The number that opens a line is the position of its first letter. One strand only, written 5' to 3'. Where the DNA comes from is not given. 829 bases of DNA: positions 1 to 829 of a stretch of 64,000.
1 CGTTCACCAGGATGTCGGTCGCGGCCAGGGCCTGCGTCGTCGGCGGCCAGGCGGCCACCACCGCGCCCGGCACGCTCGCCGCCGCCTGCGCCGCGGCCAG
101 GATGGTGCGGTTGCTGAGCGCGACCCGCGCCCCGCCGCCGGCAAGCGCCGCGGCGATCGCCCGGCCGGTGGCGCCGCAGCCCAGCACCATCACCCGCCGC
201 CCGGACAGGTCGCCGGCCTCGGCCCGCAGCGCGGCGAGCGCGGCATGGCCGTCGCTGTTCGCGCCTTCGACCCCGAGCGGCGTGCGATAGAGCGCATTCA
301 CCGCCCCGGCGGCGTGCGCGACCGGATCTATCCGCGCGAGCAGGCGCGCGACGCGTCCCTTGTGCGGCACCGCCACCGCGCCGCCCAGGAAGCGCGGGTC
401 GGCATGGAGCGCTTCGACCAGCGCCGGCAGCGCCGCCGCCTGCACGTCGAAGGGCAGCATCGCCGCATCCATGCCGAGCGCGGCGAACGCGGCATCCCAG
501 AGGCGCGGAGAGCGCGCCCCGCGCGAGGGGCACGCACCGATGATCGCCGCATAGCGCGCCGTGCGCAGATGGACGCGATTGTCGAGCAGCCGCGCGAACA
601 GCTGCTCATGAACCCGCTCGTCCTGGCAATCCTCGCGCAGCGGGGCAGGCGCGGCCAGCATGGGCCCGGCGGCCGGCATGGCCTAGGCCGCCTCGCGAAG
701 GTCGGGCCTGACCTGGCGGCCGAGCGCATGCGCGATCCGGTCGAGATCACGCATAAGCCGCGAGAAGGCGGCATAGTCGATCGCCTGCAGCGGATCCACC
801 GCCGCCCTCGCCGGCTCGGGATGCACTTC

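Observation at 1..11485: Eleven-gene, translationally coupled glycan operon combining nucleotide-heptose synthesis, pyranose-furanose mutase, C- and O-methylation and a DAHP/KDO8P-synthase-like aldolase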

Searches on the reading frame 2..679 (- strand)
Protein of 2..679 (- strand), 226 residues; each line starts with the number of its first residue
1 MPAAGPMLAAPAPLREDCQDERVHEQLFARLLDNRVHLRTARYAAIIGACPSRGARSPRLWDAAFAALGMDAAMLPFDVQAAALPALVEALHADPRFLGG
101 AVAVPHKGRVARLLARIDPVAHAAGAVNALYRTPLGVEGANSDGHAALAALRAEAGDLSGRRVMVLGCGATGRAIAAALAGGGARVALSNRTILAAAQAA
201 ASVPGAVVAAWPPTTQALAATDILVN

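Call 5: search_protein_families(library=pfam, proteins=[window:2-679:-], max_evalue=0.01)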
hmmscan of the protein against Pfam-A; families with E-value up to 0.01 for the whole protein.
window:2-679:- (226 aa): 4 families
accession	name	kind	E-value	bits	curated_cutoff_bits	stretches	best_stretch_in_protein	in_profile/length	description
PF08501.16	Shikimate_dh_N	-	4.7e-14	52.8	27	1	53-129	7-82/83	Shikimate dehydrogenase substrate binding domain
PF01488.26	Shikimate_DH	-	5.5e-06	26.9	24.3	1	154-225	6-80/138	Shikimate / quinate 5-dehydrogenase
PF02826.25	2-Hacid_dh_C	-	0.00015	21.6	25.1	1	154-199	30-75/178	D-isomer specific 2-hydroxyacid dehydrogenase, NAD binding domain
PF00670.27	AdoHcyase_NAD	-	0.0062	17.1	27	0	157-200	20-63/162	S-adenosyl-L-homocysteine hydrolase, NAD binding domain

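Call 6: search_protein_families(library=ncbifam, proteins=[window:2-679:-], max_evalue=0.01)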
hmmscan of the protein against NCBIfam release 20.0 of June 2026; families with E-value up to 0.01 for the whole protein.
window:2-679:- (226 aa): 27 families (the best 25 are shown)
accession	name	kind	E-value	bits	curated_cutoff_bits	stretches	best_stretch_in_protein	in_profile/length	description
NF001312.0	PRK00258.1-4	equivalog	1e-23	84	295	1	40-226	8-195/285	shikimate dehydrogenase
NF001311.0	PRK00258.1-3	equivalog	1.5e-22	80.1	235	1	40-200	4-162/279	shikimate dehydrogenase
NF001319.0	PRK00258.3-3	equivalog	3.1e-22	78.9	252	1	45-226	10-190/279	shikimate dehydrogenase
TIGR00507.1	aroE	equivalog_domain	1.9e-20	73.1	200.2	1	44-225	3-183/270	shikimate dehydrogenase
NF001313.0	PRK00258.2-1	equivalog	2.3e-20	73.3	431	1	49-191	16-158/290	shikimate dehydrogenase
NF001314.0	PRK00258.2-2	equivalog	3.2e-20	72.4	248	1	44-181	10-146/290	shikimate dehydrogenase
NF009200.0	PRK12548.1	subfamily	2.3e-16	60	432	1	43-185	11-151/289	shikimate dehydrogenase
NF006802.0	PRK09310.1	equivalog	3e-14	52.7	598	1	45-203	219-375/477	bifunctional 3-dehydroquinate dehydratase/shikimate dehydrogenase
NF001322.0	PRK00258.3-6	equivalog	8.2e-14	51.6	285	1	46-196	10-158/272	shikimate dehydrogenase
TIGR01809.1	Shik-DH-AROM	equivalog_domain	4.8e-13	48.9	196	1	42-192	6-158/282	shikimate dehydrogenase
NF001310.0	PRK00258.1-2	equivalog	5.4e-13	48.7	221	1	46-202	7-164/279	shikimate dehydrogenase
NF001315.0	PRK00258.2-4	equivalog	1.9e-12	47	413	1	41-192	7-155/284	shikimate dehydrogenase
NF009390.0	PRK12749.1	equivalog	5.7e-12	45.6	349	1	40-191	4-156/288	quinate/shikimate dehydrogenase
NF001316.0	PRK00258.2-5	equivalog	6.3e-12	45.3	247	1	45-192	5-145/263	shikimate dehydrogenase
NF009201.0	PRK12549.1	subfamily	1.2e-10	41.1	235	1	54-222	19-196/286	shikimate dehydrogenase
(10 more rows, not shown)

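Call 67: search_solved_structures(query=window:2-679:-, max_evalue=1e-8, show_alignments=1)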
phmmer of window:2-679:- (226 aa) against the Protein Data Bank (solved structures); distinct sequences matched with E-value up to 1e-8: 14.
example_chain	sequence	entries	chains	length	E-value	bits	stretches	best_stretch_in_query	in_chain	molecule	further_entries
3tnl_A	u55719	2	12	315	6.5e-15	58.7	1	30-192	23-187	Shikimate dehydrogenase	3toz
4k28_A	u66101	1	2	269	8e-15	58.4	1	43-189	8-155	Shikimate dehydrogenase family protein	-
1nvt_A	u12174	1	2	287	9.3e-14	55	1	45-200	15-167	Shikimate 5'-dehydrogenase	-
2egg_A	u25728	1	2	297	1.9e-13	53.9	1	47-198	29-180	Shikimate 5-dehydrogenase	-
1npd_A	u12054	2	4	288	9.1e-13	51.7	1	40-191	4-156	HYPOTHETICAL SHIKIMATE 5-DEHYDROGENASE-LIKE PROTEIN YDIB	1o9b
1vi2_A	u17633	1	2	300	9.2e-13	51.7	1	40-191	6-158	Shikimate 5-dehydrogenase 2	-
3t4e_A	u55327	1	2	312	2.4e-12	50.3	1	40-192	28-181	Quinate/shikimate dehydrogenase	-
2hk9_A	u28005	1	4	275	6.3e-12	49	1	38-209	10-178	Shikimate dehydrogenase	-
2hk7_A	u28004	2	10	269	8.9e-12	48.5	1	41-209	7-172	Shikimate dehydrogenase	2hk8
7cok_A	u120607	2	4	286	1e-11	48.3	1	59-226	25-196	5-ketofructose reductase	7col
4omu_A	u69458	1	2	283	9.2e-11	45.2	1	98-209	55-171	Shikimate dehydrogenase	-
1wxd_A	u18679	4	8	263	1.5e-09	41.2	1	47-198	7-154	shikimate 5-dehydrogenase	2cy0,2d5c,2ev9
2gpt_A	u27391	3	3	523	7.2e-09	39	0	45-208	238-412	3-dehydroquinate dehydratase/ shikimate 5-dehydrogenase | Bifunctional 3-dehydroquinate dehydratase/shikimate dehydrogenase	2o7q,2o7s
6bmb_A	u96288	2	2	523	8.6e-09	38.7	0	45-208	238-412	Bifunctional 3-dehydroquinate dehydratase/shikimate dehydrogenase, chloroplastic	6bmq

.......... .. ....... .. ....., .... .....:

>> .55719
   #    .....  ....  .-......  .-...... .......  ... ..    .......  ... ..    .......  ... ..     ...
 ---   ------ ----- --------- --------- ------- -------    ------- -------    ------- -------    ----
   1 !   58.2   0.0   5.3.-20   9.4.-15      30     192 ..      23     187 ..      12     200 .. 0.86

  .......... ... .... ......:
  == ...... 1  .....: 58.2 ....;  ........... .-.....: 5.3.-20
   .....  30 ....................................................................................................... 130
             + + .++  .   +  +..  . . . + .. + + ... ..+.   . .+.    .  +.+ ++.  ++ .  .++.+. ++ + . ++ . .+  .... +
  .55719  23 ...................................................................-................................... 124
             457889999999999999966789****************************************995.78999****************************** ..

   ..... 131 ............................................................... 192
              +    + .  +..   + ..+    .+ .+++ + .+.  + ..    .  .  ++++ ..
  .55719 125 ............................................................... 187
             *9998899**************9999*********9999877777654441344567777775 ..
